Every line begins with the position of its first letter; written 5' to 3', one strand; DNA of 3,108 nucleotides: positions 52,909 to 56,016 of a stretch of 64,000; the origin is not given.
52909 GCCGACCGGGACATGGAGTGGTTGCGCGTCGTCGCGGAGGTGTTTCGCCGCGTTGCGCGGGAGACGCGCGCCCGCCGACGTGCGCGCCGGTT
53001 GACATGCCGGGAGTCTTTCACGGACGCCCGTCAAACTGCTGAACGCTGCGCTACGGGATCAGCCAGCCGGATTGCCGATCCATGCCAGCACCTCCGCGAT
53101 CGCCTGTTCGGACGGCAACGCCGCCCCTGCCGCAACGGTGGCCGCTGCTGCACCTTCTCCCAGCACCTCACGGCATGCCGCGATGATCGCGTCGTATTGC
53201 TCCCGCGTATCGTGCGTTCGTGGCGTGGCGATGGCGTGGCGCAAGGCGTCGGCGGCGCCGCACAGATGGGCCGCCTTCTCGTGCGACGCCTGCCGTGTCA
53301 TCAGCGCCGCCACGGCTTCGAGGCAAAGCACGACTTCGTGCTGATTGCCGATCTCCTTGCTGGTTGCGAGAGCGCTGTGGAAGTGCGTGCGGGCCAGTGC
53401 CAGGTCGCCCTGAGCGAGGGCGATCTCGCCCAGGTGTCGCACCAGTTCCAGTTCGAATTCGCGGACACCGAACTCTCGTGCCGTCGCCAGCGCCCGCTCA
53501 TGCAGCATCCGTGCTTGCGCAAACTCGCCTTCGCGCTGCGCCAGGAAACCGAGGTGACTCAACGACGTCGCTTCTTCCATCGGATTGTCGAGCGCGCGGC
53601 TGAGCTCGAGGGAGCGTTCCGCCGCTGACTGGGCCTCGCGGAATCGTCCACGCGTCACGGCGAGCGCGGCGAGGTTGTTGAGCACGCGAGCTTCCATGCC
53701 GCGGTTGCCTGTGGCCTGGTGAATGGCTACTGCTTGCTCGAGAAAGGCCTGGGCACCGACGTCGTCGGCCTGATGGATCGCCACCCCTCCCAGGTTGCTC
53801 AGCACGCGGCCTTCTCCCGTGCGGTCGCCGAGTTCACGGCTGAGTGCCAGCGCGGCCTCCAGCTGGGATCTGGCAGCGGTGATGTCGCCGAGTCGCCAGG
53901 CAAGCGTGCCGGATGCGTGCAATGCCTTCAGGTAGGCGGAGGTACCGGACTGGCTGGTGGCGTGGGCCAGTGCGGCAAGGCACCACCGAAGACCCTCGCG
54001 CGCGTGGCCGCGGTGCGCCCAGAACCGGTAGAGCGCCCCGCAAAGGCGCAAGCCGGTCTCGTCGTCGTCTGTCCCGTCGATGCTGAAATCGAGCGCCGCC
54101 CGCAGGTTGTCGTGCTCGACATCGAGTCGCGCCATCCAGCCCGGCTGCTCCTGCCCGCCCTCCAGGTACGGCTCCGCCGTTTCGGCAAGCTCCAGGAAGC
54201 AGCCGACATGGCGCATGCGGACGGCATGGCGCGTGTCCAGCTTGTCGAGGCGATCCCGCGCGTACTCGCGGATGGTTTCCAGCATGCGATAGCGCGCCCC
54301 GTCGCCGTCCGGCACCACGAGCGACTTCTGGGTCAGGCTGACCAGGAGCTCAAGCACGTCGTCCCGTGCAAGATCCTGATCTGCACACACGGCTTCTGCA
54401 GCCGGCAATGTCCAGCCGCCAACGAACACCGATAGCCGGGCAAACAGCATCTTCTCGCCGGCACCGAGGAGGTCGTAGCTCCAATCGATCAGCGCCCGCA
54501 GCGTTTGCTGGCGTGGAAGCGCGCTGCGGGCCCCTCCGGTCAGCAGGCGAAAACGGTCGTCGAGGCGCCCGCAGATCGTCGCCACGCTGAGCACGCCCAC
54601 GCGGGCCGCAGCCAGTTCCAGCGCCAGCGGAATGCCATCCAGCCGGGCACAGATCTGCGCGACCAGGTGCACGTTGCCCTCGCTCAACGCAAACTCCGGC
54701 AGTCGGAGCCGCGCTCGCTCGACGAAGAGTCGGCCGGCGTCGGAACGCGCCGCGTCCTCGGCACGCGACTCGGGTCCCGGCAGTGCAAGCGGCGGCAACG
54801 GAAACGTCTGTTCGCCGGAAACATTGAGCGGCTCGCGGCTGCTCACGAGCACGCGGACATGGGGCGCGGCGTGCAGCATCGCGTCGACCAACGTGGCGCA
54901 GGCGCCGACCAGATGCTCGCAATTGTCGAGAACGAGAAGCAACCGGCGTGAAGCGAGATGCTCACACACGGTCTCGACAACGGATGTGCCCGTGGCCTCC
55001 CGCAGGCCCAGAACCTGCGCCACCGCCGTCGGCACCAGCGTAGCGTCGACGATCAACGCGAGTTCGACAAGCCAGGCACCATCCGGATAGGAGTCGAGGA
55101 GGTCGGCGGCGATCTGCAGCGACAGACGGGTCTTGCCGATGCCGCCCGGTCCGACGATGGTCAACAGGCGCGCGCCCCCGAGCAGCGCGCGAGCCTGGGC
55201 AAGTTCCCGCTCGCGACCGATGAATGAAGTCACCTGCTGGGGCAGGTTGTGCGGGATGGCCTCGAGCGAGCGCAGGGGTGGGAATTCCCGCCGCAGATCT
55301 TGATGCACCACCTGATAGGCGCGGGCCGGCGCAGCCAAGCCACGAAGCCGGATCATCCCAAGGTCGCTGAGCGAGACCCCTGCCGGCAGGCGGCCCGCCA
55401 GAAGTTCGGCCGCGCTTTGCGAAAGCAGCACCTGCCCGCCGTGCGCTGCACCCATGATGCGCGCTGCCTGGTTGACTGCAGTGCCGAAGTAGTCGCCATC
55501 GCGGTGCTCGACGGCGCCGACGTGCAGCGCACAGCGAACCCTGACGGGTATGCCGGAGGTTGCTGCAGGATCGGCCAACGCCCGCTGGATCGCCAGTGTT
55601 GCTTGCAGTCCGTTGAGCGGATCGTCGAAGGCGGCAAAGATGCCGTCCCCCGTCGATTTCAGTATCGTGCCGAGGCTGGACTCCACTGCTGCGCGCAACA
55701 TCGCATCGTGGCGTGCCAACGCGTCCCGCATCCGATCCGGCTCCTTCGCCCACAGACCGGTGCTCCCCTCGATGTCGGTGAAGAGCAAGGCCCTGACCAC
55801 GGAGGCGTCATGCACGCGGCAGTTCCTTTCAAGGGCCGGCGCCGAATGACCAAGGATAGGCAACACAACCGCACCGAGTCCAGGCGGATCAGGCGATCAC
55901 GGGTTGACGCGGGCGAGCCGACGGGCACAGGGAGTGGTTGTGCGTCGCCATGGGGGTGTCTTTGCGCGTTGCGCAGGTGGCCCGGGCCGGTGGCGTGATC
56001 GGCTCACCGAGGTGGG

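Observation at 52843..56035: Two IS91-type oriIS ends bracket a cyclase-ATPase-TPR cargo gene: candidate non-autonomous rolling-circle unit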

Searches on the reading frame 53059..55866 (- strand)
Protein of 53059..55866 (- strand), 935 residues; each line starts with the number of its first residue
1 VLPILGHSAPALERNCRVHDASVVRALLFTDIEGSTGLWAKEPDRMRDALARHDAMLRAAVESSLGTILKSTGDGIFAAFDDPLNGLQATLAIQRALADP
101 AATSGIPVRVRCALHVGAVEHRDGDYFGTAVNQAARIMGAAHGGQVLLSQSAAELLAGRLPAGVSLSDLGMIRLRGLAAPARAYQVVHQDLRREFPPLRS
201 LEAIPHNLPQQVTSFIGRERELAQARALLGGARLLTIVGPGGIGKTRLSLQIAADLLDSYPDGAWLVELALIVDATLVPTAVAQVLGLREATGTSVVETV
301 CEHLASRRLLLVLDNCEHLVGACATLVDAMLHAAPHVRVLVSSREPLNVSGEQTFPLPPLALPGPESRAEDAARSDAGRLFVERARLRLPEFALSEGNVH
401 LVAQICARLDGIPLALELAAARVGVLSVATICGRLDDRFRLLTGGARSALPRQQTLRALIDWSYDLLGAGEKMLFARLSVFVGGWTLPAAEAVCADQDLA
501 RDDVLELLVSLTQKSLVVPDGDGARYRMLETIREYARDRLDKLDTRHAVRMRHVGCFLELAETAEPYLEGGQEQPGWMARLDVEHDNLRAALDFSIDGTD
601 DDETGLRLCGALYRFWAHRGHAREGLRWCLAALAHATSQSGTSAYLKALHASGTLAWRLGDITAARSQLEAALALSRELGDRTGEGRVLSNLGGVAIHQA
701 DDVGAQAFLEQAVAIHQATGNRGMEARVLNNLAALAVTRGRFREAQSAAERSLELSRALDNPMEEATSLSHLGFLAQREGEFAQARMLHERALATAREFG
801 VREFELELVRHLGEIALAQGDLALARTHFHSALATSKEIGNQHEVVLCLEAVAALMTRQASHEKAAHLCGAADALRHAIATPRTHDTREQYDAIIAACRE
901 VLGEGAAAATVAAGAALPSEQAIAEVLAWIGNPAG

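Call 10: search_protein_families(library=pfam, proteins=[window:53059-55866:-], max_evalue=0.01)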
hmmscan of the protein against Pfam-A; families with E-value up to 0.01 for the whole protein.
window:53059-55866:- (935 aa): 15 families
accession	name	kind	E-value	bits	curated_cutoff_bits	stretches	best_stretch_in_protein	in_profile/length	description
PF13424.12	TPR_12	-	9.1e-20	71.1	30.1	3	687-757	4-76/77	Tetratricopeptide repeat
PF13374.12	TPR_10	-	9.9e-11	41.7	27.5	1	766-798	2-34/42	Tetratricopeptide repeat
PF00211.25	Guanylate_cyc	-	2.5e-09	37.4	21.9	1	26-179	10-174/183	Adenylate and Guanylate cyclase catalytic domain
PF07719.23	TPR_2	-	1.2e-08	34.8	27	0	726-756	1-31/34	Tetratricopeptide repeat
PF17874.7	TPR_MalT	-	9e-07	28.9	45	1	727-877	41-192/336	MalT-like TPR region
PF00931.28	NB-ARC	-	2.9e-05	23.9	23.5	1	231-315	17-108/248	NB-ARC domain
PF13181.12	TPR_8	-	3.1e-05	24.2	25.7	0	647-677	2-32/34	Tetratricopeptide repeat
PF13191.12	AAA_16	-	5.3e-05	24.2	32.6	1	215-336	2-161/167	AAA ATPase domain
PF00515.34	TPR_1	-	5.6e-05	23.2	27.8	0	726-755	1-30/34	Tetratricopeptide repeat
PF13176.12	TPR_7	-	6.7e-05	23.1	27.9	0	768-800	1-33/36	Tetratricopeptide repeat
PF13401.12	AAA_22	-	0.00011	23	27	1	231-322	4-99/130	AAA domain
PF20703.3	nSTAND1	-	0.00029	21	27.1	1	211-344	12-160/379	Novel STAND NTPase 1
PF25199.1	nSTAND_NTPase5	-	0.0015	18.8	34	0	230-345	39-134/145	Novel STAND NTPase 5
PF24885.1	TPR_NPHP3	-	0.0019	18.1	100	0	811-885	146-222/239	Nephrocystin-3 TPR domain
PF20720.3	nSTAND3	-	0.0068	16.6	27.2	0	222-275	7-57/155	Novel STAND NTPase 3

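Call 17: find_encoding_contigs(protein=window:53059-55815:-, flank=10000, max_places=10)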
Protein window:53059-55815:- (918 aa): 3 contigs read that carry it; 3 places shown.
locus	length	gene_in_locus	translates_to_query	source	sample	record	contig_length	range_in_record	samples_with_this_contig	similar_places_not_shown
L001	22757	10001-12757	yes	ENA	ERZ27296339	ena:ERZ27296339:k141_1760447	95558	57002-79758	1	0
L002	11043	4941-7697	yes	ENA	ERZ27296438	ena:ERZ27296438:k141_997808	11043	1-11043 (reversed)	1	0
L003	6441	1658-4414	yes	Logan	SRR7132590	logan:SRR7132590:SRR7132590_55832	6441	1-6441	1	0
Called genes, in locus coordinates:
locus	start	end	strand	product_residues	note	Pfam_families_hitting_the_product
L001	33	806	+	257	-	PF00378:ECH_1, PF16113:ECH_2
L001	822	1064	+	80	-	PF14375:Cys_rich_CWC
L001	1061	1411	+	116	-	PF00903:Glyoxalase (weak)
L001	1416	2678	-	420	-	-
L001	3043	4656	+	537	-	-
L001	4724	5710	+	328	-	-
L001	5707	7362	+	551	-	-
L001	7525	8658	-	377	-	PF02746:MR_MLE_N, PF13378:MR_MLE_C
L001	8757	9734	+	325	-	PF03401:TctC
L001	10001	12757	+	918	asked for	PF00211:Guanylate_cyc, PF00931:NB-ARC (faint), PF25872:HTH_77 (weak), PF07719:TPR_2 (faint), PF13374:TPR_10 (faint), PF13424:TPR_12, PF17874:TPR_MalT (weak)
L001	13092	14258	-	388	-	PF13432:TPR_16 (faint), PF13428:TPR_14 (faint), PF07719:TPR_2 (faint), PF13181:TPR_8 (faint), PF13431:TPR_17 (faint), PF23914:TPR_CcmH_CycH (faint), PF00515:TPR_1 (faint), PF13414:TPR_11 (faint), +1 more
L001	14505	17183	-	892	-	PF00809:Pterin_bind, PF02607:B12-binding_2, PF02310:B12-binding, PF02965:Met_synt_B12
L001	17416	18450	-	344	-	PF02574:S-methyl_trans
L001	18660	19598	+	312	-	PF00135:COesterase (weak), PF20434:BD-FAE, PF07859:Abhydrolase_3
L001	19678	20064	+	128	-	PF00581:Rhodanese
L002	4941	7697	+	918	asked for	PF00211:Guanylate_cyc, PF00931:NB-ARC (faint), PF25872:HTH_77 (weak), PF07719:TPR_2 (faint), PF13374:TPR_10 (faint), PF13424:TPR_12, PF17874:TPR_MalT (weak)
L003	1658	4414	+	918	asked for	PF00211:Guanylate_cyc, PF00931:NB-ARC (faint), PF25872:HTH_77 (weak), PF07719:TPR_2 (faint), PF13374:TPR_10 (faint), PF13424:TPR_12, PF17874:TPR_MalT (weak)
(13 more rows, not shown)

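Call 23: find_homologous_proteins(query=window:53059-55815:-, max_evalue=1e-20)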
Query window:53059-55815:- (918 aa): 8000 proteins with E <= 1e-20 among 8000 candidates; the best 120 are listed.
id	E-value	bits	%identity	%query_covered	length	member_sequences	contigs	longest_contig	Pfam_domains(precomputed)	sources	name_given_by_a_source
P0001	0.0e+0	1908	95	100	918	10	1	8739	PF17874.8,PF25872.1,PF13424.13,PF00211.26,PF07719.24,PF00931.29,PF13374.13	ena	-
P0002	0.0e+0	1713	86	100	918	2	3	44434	PF17874.8,PF13424.13,PF00211.26,PF07719.24,PF00931.29,PF13191.13,PF13374.13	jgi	jgi:predicted ATPase/class 3 adenylate cyclase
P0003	0.0e+0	1657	84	100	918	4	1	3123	PF17874.8,PF25872.1,PF13424.13,PF00211.26,PF00931.29,PF13191.13,PF13374.13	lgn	-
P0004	0.0e+0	1505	76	100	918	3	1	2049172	PF17874.8,PF00515.35,PF25872.1,PF13424.13,PF13176.13,PF00211.26,PF13181.13,PF07719.24,PF00931.29,PF13191.13,PF13374.13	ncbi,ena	-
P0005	0.0e+0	1432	74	100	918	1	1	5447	PF25872.1,PF13176.13,PF13401.13,PF00931.29,PF13191.13,PF13374.13,PF17874.8,PF00515.35,PF13424.13,PF00211.26,PF13181.13,PF07719.24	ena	-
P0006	0.0e+0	1415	72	100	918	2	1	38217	PF25872.1,PF13424.13,PF13176.13,PF00211.26,PF13374.13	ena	-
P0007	0.0e+0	1410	72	100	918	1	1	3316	PF17874.8,PF00515.35,PF25872.1,PF13424.13,PF13176.13,PF13401.13,PF00211.26,PF07719.24,PF13191.13,PF13374.13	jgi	jgi:predicted ATPase/class 3 adenylate cyclase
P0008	0.0e+0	1407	72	100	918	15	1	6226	PF17874.8,PF25872.1,PF13424.13,PF13401.13,PF00211.26,PF00931.29,PF13191.13,PF13374.13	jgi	-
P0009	0.0e+0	1399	71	100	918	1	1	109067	PF25872.1,PF13424.13,PF13176.13,PF13401.13,PF00211.26,PF13181.13,PF07719.24,PF00931.29,PF13374.13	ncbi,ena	-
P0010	0.0e+0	1396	71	100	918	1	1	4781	PF17874.8,PF00515.35,PF25872.1,PF13424.13,PF13176.13,PF00211.26,PF07719.24,PF00931.29,PF13191.13,PF13374.13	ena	-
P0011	0.0e+0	1391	72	97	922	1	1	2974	PF17874.8,PF25872.1,PF13424.13,PF13176.13,PF13401.13,PF00211.26,PF13191.13,PF13374.13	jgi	-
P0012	0.0e+0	1390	72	100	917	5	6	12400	PF17874.8,PF25872.1,PF13424.13,PF13176.13,PF13401.13,PF20703.4,PF00211.26,PF13191.13,PF13374.13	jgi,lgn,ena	-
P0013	0.0e+0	1373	70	100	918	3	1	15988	PF17874.8,PF25872.1,PF13424.13,PF13176.13,PF00211.26,PF13181.13,PF07719.24,PF13374.13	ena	-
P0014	0.0e+0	1351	70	99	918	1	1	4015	PF25872.1,PF13424.13,PF13401.13,PF00211.26,PF07719.24,PF00931.29,PF13374.13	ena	-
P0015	0.0e+0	1343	69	100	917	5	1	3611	PF25872.1,PF13176.13,PF13401.13,PF00931.29,PF13191.13,PF13374.13,PF17874.8,PF00515.35,PF13424.13,PF00211.26,PF13181.13,PF07719.24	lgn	-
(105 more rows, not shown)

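Call 24: find_encoding_contigs(protein=P0002, flank=8000, max_places=3)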
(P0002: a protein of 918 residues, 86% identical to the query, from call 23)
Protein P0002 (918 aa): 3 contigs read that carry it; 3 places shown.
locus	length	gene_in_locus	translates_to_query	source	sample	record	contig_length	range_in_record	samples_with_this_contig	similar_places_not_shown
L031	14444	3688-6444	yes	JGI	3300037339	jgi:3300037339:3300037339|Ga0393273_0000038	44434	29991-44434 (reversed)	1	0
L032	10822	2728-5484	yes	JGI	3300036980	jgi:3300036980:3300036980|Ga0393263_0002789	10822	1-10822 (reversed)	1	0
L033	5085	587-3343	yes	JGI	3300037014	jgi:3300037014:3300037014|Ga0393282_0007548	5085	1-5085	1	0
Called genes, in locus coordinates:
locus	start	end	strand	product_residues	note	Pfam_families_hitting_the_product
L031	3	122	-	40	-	?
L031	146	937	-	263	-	PF00106:adh_short, PF08659:KR (weak), PF13561:adh_short_C2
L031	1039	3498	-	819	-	PF00890:FAD_binding_2 (weak), PF01266:DAO, PF07992:Pyr_redox_2 (faint), PF16350:FAO_M, PF01571:GCV_T, PF08669:GCV_T_C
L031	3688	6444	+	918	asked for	PF00211:Guanylate_cyc, PF13374:TPR_10 (faint), PF13191:AAA_16 (weak), PF00931:NB-ARC (weak), PF07719:TPR_2 (faint), PF13424:TPR_12, PF17874:TPR_MalT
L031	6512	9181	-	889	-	PF00690:Cation_ATPase_N, PF00122:E1-E2_ATPase, PF00702:Hydrolase, PF13246:Cation_ATPase, PF08282:Hydrolase_3 (faint), PF00689:Cation_ATPase_C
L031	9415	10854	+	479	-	PF00171:Aldedh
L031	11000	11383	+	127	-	PF00462:Glutaredoxin (weak)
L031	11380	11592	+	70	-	-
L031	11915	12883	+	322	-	PF03480:DctP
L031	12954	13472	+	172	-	PF04290:DctQ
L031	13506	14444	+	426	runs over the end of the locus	PF06808:DctM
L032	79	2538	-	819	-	PF00890:FAD_binding_2 (faint), PF01266:DAO, PF01494:FAD_binding_3 (faint), PF07992:Pyr_redox_2 (faint), PF16350:FAO_M, PF01571:GCV_T, PF08669:GCV_T_C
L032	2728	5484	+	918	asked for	PF00211:Guanylate_cyc, PF13374:TPR_10 (faint), PF13191:AAA_16 (weak), PF00931:NB-ARC (weak), PF07719:TPR_2 (faint), PF13424:TPR_12, PF17874:TPR_MalT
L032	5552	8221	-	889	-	PF00690:Cation_ATPase_N, PF00122:E1-E2_ATPase, PF00702:Hydrolase, PF13246:Cation_ATPase, PF08282:Hydrolase_3 (faint), PF00689:Cation_ATPase_C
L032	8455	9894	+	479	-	PF00171:Aldedh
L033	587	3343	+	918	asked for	PF00211:Guanylate_cyc, PF13374:TPR_10 (faint), PF13191:AAA_16 (weak), PF00931:NB-ARC (weak), PF07719:TPR_2 (faint), PF13424:TPR_12, PF17874:TPR_MalT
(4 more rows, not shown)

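Call 25: find_encoding_contigs(protein=P0004, flank=8000, max_places=2)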
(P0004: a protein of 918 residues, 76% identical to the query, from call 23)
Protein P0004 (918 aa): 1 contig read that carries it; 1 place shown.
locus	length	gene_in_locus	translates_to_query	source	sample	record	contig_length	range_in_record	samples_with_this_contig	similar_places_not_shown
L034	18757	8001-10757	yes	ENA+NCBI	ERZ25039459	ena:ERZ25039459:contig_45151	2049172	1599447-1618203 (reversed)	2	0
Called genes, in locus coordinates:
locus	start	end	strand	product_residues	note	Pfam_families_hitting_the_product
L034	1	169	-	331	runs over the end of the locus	PF00676:E1_dh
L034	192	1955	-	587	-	PF00501:AMP-binding, PF13193:AMP-binding_C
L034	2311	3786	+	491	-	PF03007:WS_DGAT_cat, PF06974:WS_DGAT_C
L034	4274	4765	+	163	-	-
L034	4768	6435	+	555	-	PF09471:Peptidase_M64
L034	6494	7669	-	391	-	PF00041:fn3 (faint), PF00801:PKD, PF18911:PKD_4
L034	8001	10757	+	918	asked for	PF00211:Guanylate_cyc, PF13191:AAA_16 (weak), PF00931:NB-ARC (weak), PF25872:HTH_77 (weak), PF07719:TPR_2 (faint), PF13424:TPR_12, PF13424:TPR_12, PF17874:TPR_MalT, +4 more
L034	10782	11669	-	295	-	PF00126:HTH_1, PF03466:LysR_substrate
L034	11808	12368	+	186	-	PF02627:CMD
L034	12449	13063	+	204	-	PF01243:PNPOx_N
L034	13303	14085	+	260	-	-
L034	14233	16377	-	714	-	-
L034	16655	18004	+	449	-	PF00465:Fe-ADH, PF13685:Fe-ADH_2 (weak), PF25137:ADH_Fe_C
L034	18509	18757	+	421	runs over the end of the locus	-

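Call 26: find_encoding_contigs(protein=P0009, flank=8000, max_places=2)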
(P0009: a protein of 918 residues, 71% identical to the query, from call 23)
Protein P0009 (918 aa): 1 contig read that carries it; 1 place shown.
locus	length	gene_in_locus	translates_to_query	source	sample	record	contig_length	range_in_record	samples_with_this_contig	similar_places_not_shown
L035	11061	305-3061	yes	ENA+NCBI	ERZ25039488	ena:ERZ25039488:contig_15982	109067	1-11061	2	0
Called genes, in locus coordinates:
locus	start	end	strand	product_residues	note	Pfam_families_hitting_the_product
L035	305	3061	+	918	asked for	PF00211:Guanylate_cyc, PF13401:AAA_22 (faint), PF13176:TPR_7 (faint), PF00931:NB-ARC (weak), PF25872:HTH_77 (weak), PF13181:TPR_8 (faint), PF13374:TPR_10 (faint), PF13424:TPR_12, +1 more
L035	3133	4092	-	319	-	PF03401:TctC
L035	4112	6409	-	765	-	PF00884:Sulfatase, PF16347:SGSH_C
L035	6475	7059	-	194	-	PF00881:Nitroreductase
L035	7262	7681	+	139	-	PF00210:Ferritin (faint), PF02915:Rubrerythrin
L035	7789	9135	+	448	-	PF02754:CCG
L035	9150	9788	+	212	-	PF12007:DUF3501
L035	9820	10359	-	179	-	PF13302:Acetyltransf_3, PF00583:Acetyltransf_1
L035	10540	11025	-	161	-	PF04461:YajQ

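Call 28: find_encoding_contigs(protein=P0001, flank=8000, max_places=4)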
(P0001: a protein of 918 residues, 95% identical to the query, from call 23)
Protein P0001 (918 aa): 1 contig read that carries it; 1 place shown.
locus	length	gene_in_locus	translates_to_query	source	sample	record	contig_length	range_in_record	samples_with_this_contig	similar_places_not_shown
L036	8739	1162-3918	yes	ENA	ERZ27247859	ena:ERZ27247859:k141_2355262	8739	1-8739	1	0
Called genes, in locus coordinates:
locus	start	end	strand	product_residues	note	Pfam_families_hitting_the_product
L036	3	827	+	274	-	?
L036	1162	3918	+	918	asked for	PF00211:Guanylate_cyc, PF13374:TPR_10 (faint), PF00931:NB-ARC (weak), PF25872:HTH_77 (weak), PF07719:TPR_2 (faint), PF13424:TPR_12, PF17874:TPR_MalT (weak)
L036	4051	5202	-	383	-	PF13428:TPR_14 (faint), PF13431:TPR_17 (faint), PF13181:TPR_8 (faint), PF14559:TPR_19 (faint), PF23914:TPR_CcmH_CycH (weak), PF00515:TPR_1 (faint), PF13432:TPR_16 (weak), PF07719:TPR_2 (weak), +1 more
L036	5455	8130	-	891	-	PF00809:Pterin_bind, PF02607:B12-binding_2, PF02310:B12-binding, PF02965:Met_synt_B12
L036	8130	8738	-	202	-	?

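Call 69: search_protein_families(library=padloc, proteins=[window:53059-55815:-], max_evalue=0.001)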
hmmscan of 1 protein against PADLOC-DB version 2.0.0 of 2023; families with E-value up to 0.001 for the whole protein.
window:53059-55815:- (918 aa): 2 families
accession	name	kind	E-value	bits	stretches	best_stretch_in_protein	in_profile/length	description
PDLC01169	TPR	-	2.9e-15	54.3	2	744-858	104-217/252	TPR repeats containing protein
PDLC05012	PDC-S39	-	2.2e-05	21.4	1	724-886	150-323/615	-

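Call 73: find_encoding_contigs(protein=P0003, flank=3000, max_places=3)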
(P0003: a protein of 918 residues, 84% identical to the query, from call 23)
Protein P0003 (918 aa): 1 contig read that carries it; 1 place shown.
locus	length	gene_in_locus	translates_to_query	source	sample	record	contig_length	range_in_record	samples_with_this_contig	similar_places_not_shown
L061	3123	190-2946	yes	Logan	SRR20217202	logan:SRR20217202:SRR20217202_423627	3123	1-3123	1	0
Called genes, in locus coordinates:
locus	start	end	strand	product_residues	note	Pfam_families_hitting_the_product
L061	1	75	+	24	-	?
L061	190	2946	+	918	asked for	PF00211:Guanylate_cyc, PF13374:TPR_10 (faint), PF13191:AAA_16 (weak), PF00931:NB-ARC (weak), PF25872:HTH_77 (weak), PF13424:TPR_12 (weak), PF17874:TPR_MalT (weak), PF13424:TPR_12 (weak)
